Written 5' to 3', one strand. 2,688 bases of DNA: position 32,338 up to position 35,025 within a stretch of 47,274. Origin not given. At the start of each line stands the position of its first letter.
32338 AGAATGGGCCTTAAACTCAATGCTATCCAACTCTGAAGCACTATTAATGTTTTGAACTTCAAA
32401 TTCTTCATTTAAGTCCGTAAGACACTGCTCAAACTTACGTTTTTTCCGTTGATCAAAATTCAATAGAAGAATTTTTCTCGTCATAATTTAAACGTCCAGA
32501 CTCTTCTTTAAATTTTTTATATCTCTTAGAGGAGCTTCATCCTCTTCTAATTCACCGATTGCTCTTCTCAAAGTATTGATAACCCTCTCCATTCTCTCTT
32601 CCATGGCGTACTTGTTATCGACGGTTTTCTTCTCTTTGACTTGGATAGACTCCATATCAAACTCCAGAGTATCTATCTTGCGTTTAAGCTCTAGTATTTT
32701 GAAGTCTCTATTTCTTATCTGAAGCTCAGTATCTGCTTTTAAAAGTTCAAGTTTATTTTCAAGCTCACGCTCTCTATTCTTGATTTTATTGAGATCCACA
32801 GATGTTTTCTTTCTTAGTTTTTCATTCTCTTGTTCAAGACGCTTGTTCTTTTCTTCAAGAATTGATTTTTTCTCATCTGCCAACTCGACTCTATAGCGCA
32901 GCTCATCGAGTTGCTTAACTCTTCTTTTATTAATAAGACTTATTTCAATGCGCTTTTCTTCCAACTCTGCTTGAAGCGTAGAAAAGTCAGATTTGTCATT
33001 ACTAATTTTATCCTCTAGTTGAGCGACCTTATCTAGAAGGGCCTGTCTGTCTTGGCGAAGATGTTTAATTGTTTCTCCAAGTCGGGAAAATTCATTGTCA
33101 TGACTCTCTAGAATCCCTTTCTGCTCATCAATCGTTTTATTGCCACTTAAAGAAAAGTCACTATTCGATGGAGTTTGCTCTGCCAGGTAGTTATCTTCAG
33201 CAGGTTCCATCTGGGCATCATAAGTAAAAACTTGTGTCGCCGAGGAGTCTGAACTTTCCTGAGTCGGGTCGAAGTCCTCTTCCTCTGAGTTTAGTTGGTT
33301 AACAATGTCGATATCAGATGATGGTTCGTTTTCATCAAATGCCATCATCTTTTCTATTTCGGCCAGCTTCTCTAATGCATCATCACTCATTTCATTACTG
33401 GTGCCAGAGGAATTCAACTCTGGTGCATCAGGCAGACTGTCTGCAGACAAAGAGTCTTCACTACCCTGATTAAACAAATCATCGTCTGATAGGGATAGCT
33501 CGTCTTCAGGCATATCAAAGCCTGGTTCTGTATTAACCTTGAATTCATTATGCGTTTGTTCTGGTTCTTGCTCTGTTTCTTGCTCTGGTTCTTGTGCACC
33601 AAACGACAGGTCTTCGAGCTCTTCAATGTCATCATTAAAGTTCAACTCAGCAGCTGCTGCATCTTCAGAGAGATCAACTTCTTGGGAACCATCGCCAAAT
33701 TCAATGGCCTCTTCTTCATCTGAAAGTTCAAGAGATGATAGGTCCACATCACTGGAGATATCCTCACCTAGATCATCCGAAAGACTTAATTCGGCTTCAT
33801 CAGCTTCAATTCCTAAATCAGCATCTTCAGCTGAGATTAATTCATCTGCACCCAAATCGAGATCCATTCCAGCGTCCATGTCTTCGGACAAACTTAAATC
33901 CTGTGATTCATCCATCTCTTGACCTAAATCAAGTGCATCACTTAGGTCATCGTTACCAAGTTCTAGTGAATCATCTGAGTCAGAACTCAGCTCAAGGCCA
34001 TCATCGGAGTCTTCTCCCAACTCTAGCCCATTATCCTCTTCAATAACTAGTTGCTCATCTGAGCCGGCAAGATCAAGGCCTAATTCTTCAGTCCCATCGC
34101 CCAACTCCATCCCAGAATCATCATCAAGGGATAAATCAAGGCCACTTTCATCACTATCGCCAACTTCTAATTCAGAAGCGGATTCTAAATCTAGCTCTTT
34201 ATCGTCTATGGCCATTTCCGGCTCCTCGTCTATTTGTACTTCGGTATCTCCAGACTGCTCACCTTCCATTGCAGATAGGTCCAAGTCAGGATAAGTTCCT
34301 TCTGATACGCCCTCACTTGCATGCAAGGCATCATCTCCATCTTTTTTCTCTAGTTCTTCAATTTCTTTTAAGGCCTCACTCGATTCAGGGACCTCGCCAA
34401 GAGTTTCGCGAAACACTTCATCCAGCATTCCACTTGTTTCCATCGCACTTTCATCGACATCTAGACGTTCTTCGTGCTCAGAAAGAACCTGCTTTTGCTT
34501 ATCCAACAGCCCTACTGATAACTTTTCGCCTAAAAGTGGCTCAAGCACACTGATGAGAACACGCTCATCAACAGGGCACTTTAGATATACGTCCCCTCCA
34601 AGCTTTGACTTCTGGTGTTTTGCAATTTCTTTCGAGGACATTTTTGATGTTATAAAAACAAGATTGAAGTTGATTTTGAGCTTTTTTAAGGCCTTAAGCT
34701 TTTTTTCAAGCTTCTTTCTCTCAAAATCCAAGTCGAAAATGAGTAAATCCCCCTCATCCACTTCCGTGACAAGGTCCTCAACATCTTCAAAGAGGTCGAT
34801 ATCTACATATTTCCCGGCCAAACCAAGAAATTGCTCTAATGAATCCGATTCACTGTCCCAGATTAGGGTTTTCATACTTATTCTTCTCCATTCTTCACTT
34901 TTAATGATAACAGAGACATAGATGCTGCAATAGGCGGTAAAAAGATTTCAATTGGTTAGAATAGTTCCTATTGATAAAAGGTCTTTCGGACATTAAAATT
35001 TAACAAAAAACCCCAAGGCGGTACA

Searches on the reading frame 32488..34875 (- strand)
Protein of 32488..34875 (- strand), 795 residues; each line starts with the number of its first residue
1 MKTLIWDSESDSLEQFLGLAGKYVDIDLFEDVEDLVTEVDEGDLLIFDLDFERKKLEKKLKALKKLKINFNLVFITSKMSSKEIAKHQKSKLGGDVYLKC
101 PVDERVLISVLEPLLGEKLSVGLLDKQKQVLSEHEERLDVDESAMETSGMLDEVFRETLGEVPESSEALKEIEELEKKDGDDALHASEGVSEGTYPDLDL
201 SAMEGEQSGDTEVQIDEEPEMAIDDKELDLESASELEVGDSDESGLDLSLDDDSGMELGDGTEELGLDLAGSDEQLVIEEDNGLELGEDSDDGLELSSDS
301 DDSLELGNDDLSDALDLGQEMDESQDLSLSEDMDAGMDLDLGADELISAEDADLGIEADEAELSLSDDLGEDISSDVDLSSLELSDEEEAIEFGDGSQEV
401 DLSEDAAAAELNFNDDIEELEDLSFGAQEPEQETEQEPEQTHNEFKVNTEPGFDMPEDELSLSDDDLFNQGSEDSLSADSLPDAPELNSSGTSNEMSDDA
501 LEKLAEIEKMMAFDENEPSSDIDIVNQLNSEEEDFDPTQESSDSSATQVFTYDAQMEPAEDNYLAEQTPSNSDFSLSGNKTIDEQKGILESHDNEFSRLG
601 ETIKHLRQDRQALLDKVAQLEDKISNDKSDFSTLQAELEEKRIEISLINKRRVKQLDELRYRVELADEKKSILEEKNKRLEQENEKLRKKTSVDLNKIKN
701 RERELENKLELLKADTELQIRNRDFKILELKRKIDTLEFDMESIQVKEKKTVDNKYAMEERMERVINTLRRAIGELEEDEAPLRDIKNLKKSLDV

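Call 3: search_protein_families(library=pfam, proteins=[window:32488-34875:-], max_evalue=0.1)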
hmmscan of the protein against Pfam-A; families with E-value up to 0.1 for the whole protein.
window:32488-34875:- (795 aa): 1 family
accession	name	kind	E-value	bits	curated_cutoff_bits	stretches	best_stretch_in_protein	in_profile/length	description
PF12329.13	TMF_DNA_bd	-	0.011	16.1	35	1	598-641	30-73/74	TATA element modulatory factor 1 DNA binding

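Call 70: search_solved_structures(query=window:32488-34875:-, max_evalue=0.01)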
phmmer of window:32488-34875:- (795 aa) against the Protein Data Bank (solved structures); distinct sequences matched with E-value up to 0.01: 0.

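Call 78: search_protein_families(library=pfam, proteins=[window:32488-34875:-], max_evalue=1)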
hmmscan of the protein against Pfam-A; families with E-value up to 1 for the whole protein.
window:32488-34875:- (795 aa): 1 family
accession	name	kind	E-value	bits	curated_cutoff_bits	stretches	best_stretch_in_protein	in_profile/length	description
PF12329.13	TMF_DNA_bd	-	0.011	16.1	35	1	598-641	30-73/74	TATA element modulatory factor 1 DNA binding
